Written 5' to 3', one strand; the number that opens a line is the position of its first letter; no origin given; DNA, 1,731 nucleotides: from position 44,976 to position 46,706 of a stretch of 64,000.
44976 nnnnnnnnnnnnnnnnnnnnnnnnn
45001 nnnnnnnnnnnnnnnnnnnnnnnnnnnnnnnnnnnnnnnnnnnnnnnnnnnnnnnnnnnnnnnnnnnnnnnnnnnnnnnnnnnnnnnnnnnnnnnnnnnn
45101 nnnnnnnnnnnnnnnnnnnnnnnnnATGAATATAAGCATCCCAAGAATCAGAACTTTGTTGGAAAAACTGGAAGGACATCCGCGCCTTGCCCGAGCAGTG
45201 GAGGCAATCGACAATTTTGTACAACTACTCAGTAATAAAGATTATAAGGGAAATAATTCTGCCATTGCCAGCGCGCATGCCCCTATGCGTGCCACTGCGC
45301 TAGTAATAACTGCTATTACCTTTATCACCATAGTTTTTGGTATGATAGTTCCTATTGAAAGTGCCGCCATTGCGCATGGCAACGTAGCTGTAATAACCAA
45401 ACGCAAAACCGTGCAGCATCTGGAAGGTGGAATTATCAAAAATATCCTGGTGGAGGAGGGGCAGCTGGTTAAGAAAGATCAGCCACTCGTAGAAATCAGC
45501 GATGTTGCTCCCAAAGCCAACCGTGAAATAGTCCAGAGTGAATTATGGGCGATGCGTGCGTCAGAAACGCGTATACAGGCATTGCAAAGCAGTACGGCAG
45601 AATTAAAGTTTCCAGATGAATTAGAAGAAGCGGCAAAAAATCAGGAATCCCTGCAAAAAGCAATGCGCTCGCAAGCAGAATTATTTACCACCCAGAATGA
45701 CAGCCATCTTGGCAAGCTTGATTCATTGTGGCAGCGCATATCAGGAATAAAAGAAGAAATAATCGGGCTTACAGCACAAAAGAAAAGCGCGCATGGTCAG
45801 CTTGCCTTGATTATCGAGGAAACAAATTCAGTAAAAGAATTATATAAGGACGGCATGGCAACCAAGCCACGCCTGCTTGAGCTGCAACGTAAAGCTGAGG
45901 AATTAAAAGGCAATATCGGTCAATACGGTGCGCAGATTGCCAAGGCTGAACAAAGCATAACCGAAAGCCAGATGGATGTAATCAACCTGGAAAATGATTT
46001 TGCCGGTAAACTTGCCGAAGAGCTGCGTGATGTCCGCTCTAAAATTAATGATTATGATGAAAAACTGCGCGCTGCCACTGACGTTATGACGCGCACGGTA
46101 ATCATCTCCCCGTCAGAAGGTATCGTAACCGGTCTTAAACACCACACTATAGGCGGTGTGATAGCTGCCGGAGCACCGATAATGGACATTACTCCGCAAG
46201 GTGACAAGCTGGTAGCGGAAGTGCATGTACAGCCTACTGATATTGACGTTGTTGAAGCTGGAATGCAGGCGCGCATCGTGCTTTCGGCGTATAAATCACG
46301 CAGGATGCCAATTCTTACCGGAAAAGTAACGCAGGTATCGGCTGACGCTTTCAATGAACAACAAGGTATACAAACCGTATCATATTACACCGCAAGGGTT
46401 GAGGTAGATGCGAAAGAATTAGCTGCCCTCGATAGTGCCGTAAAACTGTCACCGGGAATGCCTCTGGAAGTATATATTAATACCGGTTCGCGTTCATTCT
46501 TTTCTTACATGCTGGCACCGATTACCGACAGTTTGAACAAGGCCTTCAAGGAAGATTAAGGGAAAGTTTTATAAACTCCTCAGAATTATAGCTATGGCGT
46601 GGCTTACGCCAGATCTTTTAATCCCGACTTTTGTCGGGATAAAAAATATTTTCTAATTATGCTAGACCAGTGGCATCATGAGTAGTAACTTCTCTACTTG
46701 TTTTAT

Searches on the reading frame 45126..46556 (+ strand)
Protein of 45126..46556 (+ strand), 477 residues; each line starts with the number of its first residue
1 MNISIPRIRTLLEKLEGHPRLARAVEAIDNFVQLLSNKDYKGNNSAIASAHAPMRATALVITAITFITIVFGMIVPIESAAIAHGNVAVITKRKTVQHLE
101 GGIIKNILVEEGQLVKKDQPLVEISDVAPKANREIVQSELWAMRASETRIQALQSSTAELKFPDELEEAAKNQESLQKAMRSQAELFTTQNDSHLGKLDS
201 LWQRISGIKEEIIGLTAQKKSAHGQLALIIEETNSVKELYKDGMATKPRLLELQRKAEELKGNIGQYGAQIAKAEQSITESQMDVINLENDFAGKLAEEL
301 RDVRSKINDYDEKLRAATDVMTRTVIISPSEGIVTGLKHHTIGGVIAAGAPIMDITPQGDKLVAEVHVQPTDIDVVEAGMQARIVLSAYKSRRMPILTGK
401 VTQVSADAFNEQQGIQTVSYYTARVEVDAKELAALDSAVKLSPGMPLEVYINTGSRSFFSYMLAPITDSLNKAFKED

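Call 47: search_protein_families(library=pfam, proteins=[window:45126-46556:+], max_evalue=0.001)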
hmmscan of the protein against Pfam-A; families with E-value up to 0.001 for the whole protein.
window:45126-46556:+ (477 aa): 3 families
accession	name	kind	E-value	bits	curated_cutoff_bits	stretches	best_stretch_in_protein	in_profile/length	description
PF13437.12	HlyD_3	-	6.5e-15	56.2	22.2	1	326-441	2-103/106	HlyD family secretion protein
PF16576.10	HlyD_D23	-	4.7e-07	29.7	30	1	312-406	97-186/214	Barrel-sandwich domain of CusB or HlyD membrane-fusion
PF13533.13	Biotin_lipoyl_2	-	4.8e-05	23.5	29.8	1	102-124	9-31/32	Biotin-lipoyl like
